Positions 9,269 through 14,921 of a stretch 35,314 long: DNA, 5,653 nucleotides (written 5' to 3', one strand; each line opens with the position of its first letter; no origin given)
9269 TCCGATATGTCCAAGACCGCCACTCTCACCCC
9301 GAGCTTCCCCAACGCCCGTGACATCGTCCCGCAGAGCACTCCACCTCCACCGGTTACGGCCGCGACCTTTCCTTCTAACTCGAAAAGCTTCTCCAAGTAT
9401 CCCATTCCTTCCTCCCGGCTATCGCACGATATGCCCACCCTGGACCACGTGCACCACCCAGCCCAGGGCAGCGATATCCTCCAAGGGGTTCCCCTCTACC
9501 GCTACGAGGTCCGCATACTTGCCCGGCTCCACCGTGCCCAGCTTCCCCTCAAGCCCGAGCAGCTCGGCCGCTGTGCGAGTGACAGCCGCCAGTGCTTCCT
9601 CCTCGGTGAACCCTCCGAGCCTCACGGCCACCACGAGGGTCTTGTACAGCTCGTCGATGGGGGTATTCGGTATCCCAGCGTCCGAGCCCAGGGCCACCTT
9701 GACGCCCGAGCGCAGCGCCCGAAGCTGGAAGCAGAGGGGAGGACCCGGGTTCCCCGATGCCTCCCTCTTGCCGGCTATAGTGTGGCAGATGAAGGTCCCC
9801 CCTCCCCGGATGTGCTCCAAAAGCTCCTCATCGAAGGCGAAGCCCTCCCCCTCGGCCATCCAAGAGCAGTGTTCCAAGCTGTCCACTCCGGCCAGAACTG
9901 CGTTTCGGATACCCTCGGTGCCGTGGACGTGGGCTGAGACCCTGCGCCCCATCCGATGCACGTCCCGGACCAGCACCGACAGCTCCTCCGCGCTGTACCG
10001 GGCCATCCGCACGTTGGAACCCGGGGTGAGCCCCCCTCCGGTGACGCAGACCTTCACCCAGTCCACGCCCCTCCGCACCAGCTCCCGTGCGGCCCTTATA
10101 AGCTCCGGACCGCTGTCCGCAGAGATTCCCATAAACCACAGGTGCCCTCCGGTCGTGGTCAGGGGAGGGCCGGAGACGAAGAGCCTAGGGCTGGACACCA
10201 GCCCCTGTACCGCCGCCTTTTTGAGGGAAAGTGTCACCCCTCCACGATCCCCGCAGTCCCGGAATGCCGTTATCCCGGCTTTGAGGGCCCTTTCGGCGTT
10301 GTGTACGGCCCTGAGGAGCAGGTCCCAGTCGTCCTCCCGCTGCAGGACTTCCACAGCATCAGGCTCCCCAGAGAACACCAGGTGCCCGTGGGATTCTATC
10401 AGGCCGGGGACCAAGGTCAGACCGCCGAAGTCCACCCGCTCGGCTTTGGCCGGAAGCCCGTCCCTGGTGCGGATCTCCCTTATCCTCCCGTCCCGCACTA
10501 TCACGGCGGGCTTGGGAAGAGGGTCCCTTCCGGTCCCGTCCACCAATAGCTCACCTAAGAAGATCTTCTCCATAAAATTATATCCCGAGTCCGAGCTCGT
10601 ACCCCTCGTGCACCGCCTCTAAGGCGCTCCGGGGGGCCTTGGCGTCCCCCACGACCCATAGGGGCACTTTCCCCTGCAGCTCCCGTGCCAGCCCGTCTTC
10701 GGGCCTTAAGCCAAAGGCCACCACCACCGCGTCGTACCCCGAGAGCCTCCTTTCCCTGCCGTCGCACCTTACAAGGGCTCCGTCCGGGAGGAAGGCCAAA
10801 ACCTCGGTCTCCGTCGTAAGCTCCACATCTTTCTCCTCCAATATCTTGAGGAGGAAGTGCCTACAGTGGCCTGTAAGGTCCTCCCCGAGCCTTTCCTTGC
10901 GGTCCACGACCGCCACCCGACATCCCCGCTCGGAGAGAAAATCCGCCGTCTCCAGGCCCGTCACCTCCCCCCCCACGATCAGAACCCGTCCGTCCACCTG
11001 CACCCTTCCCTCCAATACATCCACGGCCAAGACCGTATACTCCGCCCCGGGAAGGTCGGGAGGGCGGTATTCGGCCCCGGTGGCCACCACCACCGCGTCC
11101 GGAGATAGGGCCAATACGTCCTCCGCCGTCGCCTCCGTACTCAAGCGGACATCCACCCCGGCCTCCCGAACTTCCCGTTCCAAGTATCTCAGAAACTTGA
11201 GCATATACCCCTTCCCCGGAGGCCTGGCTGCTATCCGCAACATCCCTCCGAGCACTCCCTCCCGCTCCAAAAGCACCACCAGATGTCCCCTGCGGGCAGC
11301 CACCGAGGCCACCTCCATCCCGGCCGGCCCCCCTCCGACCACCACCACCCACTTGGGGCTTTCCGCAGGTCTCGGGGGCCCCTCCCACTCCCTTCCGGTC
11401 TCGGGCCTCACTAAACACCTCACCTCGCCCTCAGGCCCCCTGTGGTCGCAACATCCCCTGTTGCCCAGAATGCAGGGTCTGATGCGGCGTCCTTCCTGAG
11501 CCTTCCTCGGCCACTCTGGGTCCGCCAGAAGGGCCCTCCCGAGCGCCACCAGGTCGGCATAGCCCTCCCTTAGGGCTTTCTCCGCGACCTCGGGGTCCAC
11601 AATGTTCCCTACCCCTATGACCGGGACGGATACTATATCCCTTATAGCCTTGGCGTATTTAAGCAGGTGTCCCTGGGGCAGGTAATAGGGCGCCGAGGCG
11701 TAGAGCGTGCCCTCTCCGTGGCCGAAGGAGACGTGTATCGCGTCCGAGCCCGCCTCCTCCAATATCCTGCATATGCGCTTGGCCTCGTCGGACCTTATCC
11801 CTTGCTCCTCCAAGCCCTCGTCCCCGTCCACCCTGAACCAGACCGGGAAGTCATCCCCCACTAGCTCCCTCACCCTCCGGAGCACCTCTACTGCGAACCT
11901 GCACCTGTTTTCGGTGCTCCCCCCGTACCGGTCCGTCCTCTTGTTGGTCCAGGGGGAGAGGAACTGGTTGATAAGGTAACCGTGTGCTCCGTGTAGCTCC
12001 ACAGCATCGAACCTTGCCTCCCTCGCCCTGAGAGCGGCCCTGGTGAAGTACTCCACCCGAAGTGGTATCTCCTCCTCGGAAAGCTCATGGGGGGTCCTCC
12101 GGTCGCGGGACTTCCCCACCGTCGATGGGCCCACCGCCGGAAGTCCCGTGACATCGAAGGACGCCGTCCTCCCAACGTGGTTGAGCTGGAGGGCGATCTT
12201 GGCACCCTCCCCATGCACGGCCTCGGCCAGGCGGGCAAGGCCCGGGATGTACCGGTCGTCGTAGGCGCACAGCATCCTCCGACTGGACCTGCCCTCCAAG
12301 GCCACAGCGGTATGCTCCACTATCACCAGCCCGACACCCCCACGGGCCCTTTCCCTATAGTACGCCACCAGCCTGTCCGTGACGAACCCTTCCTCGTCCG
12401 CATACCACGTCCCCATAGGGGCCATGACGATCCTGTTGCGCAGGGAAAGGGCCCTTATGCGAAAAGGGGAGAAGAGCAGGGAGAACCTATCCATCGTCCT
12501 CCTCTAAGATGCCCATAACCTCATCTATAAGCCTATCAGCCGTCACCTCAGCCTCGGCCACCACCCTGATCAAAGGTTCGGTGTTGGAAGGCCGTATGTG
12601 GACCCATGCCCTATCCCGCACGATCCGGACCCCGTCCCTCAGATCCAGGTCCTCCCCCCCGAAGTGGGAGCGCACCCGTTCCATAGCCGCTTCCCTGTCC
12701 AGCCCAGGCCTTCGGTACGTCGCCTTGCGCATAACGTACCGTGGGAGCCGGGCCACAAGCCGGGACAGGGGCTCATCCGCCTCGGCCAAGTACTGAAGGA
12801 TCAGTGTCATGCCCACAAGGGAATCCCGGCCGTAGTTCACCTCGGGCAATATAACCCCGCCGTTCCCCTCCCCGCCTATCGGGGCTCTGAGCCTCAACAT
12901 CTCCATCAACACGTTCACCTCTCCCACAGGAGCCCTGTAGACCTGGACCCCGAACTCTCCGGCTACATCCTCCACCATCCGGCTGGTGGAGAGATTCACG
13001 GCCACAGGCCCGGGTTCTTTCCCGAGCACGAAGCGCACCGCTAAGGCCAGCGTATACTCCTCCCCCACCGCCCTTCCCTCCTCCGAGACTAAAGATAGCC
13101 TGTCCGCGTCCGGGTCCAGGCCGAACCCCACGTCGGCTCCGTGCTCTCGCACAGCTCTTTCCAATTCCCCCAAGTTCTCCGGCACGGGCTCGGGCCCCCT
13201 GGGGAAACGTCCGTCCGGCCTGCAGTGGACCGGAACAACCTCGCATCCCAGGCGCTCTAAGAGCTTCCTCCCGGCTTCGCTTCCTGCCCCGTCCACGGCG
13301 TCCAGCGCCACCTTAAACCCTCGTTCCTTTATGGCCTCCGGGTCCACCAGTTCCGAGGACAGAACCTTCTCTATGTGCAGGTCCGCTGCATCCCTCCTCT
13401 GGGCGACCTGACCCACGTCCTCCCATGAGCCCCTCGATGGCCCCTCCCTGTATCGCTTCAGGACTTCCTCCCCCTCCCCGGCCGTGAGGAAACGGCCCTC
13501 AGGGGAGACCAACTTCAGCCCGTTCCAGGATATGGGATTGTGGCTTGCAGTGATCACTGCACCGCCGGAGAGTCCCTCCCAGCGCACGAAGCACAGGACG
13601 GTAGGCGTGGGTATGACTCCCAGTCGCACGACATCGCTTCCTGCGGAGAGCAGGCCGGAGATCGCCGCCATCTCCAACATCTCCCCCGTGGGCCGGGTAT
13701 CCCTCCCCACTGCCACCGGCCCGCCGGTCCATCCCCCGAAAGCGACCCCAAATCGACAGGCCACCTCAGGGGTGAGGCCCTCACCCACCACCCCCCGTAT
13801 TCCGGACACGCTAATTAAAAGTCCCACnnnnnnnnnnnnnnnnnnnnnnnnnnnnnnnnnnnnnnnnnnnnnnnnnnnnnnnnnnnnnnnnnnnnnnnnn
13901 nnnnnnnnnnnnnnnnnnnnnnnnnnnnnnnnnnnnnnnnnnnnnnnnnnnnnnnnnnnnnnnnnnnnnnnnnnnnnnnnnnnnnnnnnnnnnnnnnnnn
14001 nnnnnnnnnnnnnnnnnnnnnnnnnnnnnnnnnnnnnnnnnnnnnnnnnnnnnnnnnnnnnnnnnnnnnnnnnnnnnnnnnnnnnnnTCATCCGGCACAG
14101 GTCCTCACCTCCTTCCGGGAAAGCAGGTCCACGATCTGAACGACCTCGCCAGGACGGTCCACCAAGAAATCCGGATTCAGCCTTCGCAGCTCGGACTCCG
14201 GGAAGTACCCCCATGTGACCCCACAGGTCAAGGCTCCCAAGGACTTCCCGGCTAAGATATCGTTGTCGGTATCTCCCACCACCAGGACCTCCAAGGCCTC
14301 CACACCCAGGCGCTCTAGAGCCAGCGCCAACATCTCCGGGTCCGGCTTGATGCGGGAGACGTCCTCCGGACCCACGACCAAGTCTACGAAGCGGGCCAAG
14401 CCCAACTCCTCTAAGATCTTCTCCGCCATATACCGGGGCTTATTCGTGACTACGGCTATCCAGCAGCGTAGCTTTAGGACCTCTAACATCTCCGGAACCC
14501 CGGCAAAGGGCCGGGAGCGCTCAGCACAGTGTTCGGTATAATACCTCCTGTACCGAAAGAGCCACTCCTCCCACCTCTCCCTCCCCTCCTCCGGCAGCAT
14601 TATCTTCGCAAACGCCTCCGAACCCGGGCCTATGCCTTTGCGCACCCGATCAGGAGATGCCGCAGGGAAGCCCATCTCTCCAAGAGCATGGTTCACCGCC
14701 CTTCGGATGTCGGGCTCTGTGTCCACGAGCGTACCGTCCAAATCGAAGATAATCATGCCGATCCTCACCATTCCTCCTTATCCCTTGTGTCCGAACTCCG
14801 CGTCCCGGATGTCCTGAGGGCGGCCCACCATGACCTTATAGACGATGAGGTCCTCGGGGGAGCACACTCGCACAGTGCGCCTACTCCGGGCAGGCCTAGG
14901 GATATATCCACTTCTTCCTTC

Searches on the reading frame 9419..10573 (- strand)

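Call 3: search_protein_families(library=pfam, proteins=[window:9419-10573:-])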
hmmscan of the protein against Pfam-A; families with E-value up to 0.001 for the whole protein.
window:9419-10573:- (384 aa): 3 families
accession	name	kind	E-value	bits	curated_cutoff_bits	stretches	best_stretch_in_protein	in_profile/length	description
PF01979.26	Amidohydro_1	-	6e-32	111.7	25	1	53-383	1-345/345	Amidohydrolase family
PF07969.17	Amidohydro_3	-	2.3e-16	60.8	29.7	1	193-365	259-450/472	Amidohydrolase family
PF22643.2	NagA_N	-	0.00077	20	27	0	14-52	11-49/51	NagA composite domain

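Call 4: search_protein_families(library=ncbifam, proteins=[window:9419-10573:-])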
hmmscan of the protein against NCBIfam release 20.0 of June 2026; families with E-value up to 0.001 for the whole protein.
window:9419-10573:- (384 aa): 32 families (the best 25 are shown)
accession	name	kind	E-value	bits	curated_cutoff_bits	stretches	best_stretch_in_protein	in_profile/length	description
NF051886.1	XaaProDiPepCaul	equivalog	5.8e-72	242.9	500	2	17-241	14-249/398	Xaa-Pro dipeptidase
TIGR01224.1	hutI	equivalog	5.6e-20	71.5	298.15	2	288-368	280-360/377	imidazolonepropionase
TIGR02318.1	phosphono_phnM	equivalog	3.4e-12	46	390.55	2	315-361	313-358/376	phosphonate metabolism protein PhnM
NF006549.0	PRK09045.1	equivalog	4.4e-11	42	540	1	284-364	296-383/444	TRZ/ATZ family hydrolase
NF006056.0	PRK08204.1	subfamily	4.6e-11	42.1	391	1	322-365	342-385/449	hypothetical protein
NF004636.0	PRK05985.1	subfamily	1.4e-10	40.6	408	1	23-65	19-61/398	amidohydrolase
NF005557.0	PRK07228.1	equivalog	2.2e-10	39.8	522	2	19-107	19-110/445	5'-deoxyadenosine deaminase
NF006055.0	PRK08203.1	equivalog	4e-10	38.8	532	1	233-361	259-392/455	8-oxoguanine deaminase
NF006689.0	PRK09237.1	equivalog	5.4e-09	35.1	371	1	24-117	25-102/383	amidohydrolase/deacetylase family metallohydrolase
NF011989.0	PRK15446.2-5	equivalog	1.7e-08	33.6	565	0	286-371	291-370/385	alpha-D-ribose 1-methylphosphonate 5-triphosphate diphosphatase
NF011984.0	PRK15446.1-5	equivalog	4.2e-08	32.4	260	0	322-360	323-360/379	alpha-D-ribose 1-methylphosphonate 5-triphosphate diphosphatase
NF009060.0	PRK12394.1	equivalog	7.1e-08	31.6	442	1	321-357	300-336/381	metallo-dependent hydrolase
TIGR00221.1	nagA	equivalog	1.3e-07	30.9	225.65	0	14-64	14-64/380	N-acetylglucosamine-6-phosphate deacetylase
NF011990.0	PRK15446.2-6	subfamily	3.5e-07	29.3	233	0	326-383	330-382/390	alpha-D-ribose 1-methylphosphonate 5-triphosphate diphosphatase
NF011988.0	PRK15446.2-4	equivalog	9.6e-07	28.2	369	0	21-66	17-59/389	alpha-D-ribose 1-methylphosphonate 5-triphosphate diphosphatase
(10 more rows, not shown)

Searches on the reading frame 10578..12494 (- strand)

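Call 3: search_protein_families(library=pfam, proteins=[window:10578-12494:-])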
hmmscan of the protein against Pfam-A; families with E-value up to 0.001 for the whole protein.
window:10578-12494:- (638 aa): 13 families
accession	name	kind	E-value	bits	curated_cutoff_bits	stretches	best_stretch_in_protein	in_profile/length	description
PF00724.26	Oxidored_FMN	-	2.2e-86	290.7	27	1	7-336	2-339/342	NADH:flavin oxidoreductase / NADH oxidase family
PF07992.20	Pyr_redox_2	-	4.4e-29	102.2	26.1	1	383-606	3-247/291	Pyridine nucleotide-disulphide oxidoreductase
PF00070.33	Pyr_redox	-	3.7e-18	66.2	22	2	503-569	1-67/82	Pyridine nucleotide-disulphide oxidoreductase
PF12831.13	FAD_oxidored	-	3e-13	50.3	27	1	383-431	2-50/416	FAD dependent oxidoreductase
PF13738.12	Pyr_redox_3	-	1.8e-11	44.3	30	1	466-599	126-270/305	Pyridine nucleotide-disulphide oxidoreductase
PF13450.12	NAD_binding_8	-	2.5e-11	44.1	21.9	2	385-424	1-40/68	NAD(P)-binding Rossmann-like domain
PF01266.30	DAO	-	7e-11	42.7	27.9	1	503-542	1-40/353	FAD dependent oxidoreductase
PF03486.20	HI0933_like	-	8.5e-09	35.7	50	1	383-422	3-42/244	HI0933-like protein Rossmann domain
PF01494.25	FAD_binding_3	-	2.9e-08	33.7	22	1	503-535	3-35/349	FAD binding domain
PF01134.28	GIDA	-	1.3e-05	24.9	22.1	1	383-439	2-60/391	Glucose inhibited division protein A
PF01262.27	AlaDh_PNT_C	-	1.6e-05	24.8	23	0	493-549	18-76/214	Alanine dehydrogenase/PNT, C-terminal domain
PF00890.30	FAD_binding_2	-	2.5e-05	24.1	20.4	0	383-422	2-41/414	FAD binding domain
PF01946.23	Thi4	-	3.7e-05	23.5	26.2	0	383-417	20-55/235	Thi4 family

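Call 4: search_protein_families(library=ncbifam, proteins=[window:10578-12494:-])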
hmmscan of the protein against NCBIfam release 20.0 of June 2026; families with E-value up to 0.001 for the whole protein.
window:10578-12494:- (638 aa): 92 families (the best 25 are shown)
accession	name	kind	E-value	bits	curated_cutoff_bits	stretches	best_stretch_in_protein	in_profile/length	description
TIGR03997.1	mycofact_OYE_2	equivalog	7e-158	526.9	793.15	1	7-637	2-644/645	mycofactocin system FadH/OYE family oxidoreductase 2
NF041087.1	bile_acid_BaiCD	equivalog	5.3e-152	507.2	825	1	4-636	1-640/642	bile acid Fe-S flavoenzyme BaiCD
NF045599.1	bili_reduct_long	exception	2.7e-133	445.5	750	1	7-634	1-637/641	bilirubin reductase, long form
NF010047.0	PRK13523.1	equivalog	1.3e-81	274.2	431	1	6-334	4-322/339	NADPH dehydrogenase NamA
TIGR03996.1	mycofact_OYE_1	hypoth_equivalog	3.4e-77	260.4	627.9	1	19-632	14-630/633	mycofactocin system FadH/OYE family oxidoreductase 1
NF006101.0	PRK08255.1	equivalog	2e-70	237.8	1078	1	7-330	399-728/768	bifunctional salicylyl-CoA 5-hydroxylase/oxidoreductase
NF045592.1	bili_reduct_N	equivalog_domain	2.5e-65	221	425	1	7-361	2-361/363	bilirubin reductase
NF007899.0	PRK10605.1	subfamily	1.8e-45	155.8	403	1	6-333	5-338/365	N-ethylmaleimide reductase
TIGR01350.1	lipoamide_DH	equivalog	5.5e-16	58.3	408.8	1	457-599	127-270/461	dihydrolipoyl dehydrogenase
NF004943.0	PRK06292.2-1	equivalog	1.1e-15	57.4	432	1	461-598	128-270/456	dihydrolipoyl dehydrogenase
NF009410.0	PRK12771.1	subfamily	1.2e-15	57.1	516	1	366-485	124-245/566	NAD(P)-binding protein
NF042949.2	3PPDioc_HcaD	equivalog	2.9e-14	52.6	450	2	492-607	133-249/386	3-phenylpropionate/cinnamic acid dioxygenase ferredoxin--NAD(+) reductase subunit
TIGR02053.1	MerA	equivalog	8.8e-14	51.3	454.45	1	465-598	130-268/465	mercury(II) reductase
NF003437.0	PRK04965.1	equivalog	2e-13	50.1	392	1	466-615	101-256/378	NADH:flavorubredoxin reductase NorW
TIGR01317.1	GOGAT_sm_gam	subfamily_domain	5.3e-12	45.3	447.7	1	378-481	141-244/485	glutamate synthase small subunit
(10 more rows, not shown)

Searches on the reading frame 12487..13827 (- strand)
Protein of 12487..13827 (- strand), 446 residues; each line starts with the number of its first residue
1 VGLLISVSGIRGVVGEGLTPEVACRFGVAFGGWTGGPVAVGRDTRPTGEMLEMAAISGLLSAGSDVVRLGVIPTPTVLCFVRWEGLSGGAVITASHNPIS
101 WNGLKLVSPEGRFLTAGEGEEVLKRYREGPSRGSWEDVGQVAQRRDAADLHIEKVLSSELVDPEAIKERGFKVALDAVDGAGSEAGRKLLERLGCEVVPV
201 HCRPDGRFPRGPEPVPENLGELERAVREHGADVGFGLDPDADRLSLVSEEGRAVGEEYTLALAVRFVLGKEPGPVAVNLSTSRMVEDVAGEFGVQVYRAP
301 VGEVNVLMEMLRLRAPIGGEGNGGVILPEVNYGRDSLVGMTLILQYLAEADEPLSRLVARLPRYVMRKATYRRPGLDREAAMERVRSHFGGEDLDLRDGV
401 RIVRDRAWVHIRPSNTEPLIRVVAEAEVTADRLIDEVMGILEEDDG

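Call 3: search_protein_families(library=pfam, proteins=[window:12487-13827:-])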
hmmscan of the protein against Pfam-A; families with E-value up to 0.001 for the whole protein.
window:12487-13827:- (446 aa): 4 families
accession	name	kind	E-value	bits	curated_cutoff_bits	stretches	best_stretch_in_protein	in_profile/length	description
PF02878.22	PGM_PMM_I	-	1.1e-29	103.3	22.5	1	7-128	6-133/138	Phosphoglucomutase/phosphomannomutase, alpha/beta/alpha domain I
PF02879.22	PGM_PMM_II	-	2.9e-25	89.2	29.3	1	159-251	9-103/103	Phosphoglucomutase/phosphomannomutase, alpha/beta/alpha domain II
PF02880.22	PGM_PMM_III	-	1.2e-18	67.7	20.7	1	258-363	4-114/115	Phosphoglucomutase/phosphomannomutase, alpha/beta/alpha domain III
PF00408.26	PGM_PMM_IV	-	6.7e-09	36.1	23.1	1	391-433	21-58/68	Phosphoglucomutase/phosphomannomutase, C-terminal domain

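Call 4: search_protein_families(library=ncbifam, proteins=[window:12487-13827:-])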
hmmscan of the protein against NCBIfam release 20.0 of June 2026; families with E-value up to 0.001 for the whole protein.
window:12487-13827:- (446 aa): 7 families
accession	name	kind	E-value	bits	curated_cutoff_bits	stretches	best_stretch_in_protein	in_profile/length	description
TIGR03990.1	Arch_GlmM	equivalog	2.4e-148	494.7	439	1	3-437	2-440/444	phosphoglucosamine mutase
TIGR01455.1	glmM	equivalog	7.1e-63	212.8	447.55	1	8-430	4-429/442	phosphoglucosamine mutase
NF007088.0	PRK09542.1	equivalog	4.2e-57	194.1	618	1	8-441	15-453/456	phosphomannomutase/phosphoglucomutase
NF046027.1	PhglucPhmanMutPgmG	equivalog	2.6e-50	171.4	600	1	10-441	15-450/460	phosphoglucomutase/phosphomannomutase PgmG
NF011943.0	PRK15414.1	subfamily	6.5e-36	124.3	801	1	9-429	11-439/456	phosphomannomutase CpsG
TIGR01132.1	pgm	equivalog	3.9e-12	45.3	778.05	1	35-194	78-253/546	phosphoglucomutase (alpha-D-glucose-1,6-bisphosphate-dependent)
NF005737.0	PRK07564.1-1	equivalog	1.7e-07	30.2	378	0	50-99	70-117/543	alpha-D-glucose phosphate-specific phosphoglucomutase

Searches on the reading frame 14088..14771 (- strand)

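Call 3: search_protein_families(library=pfam, proteins=[window:14088-14771:-])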
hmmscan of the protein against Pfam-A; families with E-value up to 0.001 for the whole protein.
window:14088-14771:- (227 aa): 4 families
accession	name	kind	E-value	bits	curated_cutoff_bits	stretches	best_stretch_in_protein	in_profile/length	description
PF13419.12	HAD_2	-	8.2e-40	137.2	23.8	1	7-185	1-178/178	Haloacid dehalogenase-like hydrolase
PF00702.32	Hydrolase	-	4.7e-32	112.4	26.4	1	7-179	4-191/191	haloacid dehalogenase-like hydrolase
PF13242.12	Hydrolase_like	-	1.2e-12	48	22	1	142-205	4-70/75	HAD-hyrolase-like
PF12710.13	HAD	-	1e-10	42.8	27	1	7-173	1-186/189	haloacid dehalogenase-like hydrolase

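Call 4: search_protein_families(library=ncbifam, proteins=[window:14088-14771:-])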
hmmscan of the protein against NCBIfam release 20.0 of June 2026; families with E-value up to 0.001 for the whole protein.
window:14088-14771:- (227 aa): 41 families (the best 25 are shown)
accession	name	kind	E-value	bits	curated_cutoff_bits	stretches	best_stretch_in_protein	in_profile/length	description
NF009695.0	PRK13222.1-2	equivalog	2.3e-47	161.4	225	1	3-214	5-222/226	phosphoglycolate phosphatase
TIGR01449.2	PGP_bact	equivalog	1.1e-44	152.6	180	1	7-206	1-205/213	phosphoglycolate phosphatase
NF009804.0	PRK13288.1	equivalog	8e-42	143.1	218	1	3-215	2-211/215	pyrophosphatase PpaX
NF009696.0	PRK13222.1-3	equivalog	5e-39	134.3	359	1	3-215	2-217/223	N-acetylmuramic acid 6-phosphate phosphatase MupP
NF009697.0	PRK13222.1-4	equivalog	1.9e-37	128.8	327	1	4-220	7-228/232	phosphoglycolate phosphatase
NF009694.0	PRK13222.1-1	equivalog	3.8e-32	111.6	415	2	74-211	98-236/252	phosphoglycolate phosphatase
NF009700.0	PRK13226.1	equivalog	1.3e-29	103.5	342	1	7-210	15-220/229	phosphoglycolate phosphatase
TIGR01454.1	AHBA_synth_RP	hypoth_equivalog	2.5e-27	95.8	246.65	1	7-214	1-203/205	AHBA synthesis associated protein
NF009698.0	PRK13223.1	equivalog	4.7e-26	91.6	466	1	6-205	15-220/272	phosphoglycolate phosphatase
TIGR03351.1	PhnX-like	hypoth_equivalog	1.3e-22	80.8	218.9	1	5-213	2-218/220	phosphonatase-like hydrolase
TIGR02253.1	CTE7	subfamily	4.9e-19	69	169.75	1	86-210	93-220/221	TIGR02253 family HAD-type hydrolase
TIGR02009.1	PGMB-YQAB-SF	subfamily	2e-17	64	153.35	1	7-179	4-180/186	beta-phosphoglucomutase family hydrolase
NF008000.0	PRK10725.1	equivalog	1.3e-16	61.2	215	2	100-178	100-178/188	fructose-1-phosphate/6-phosphogluconate phosphatase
TIGR02254.1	YjjG_YfnB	equivalog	2.6e-16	59.8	159.9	1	77-183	87-194/223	YjjG family noncanonical pyrimidine nucleotidase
TIGR01509.1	HAD-SF-IA-v3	subfamily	5.4e-16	59.1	29.4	1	64-185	41-154/154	HAD-IA family hydrolase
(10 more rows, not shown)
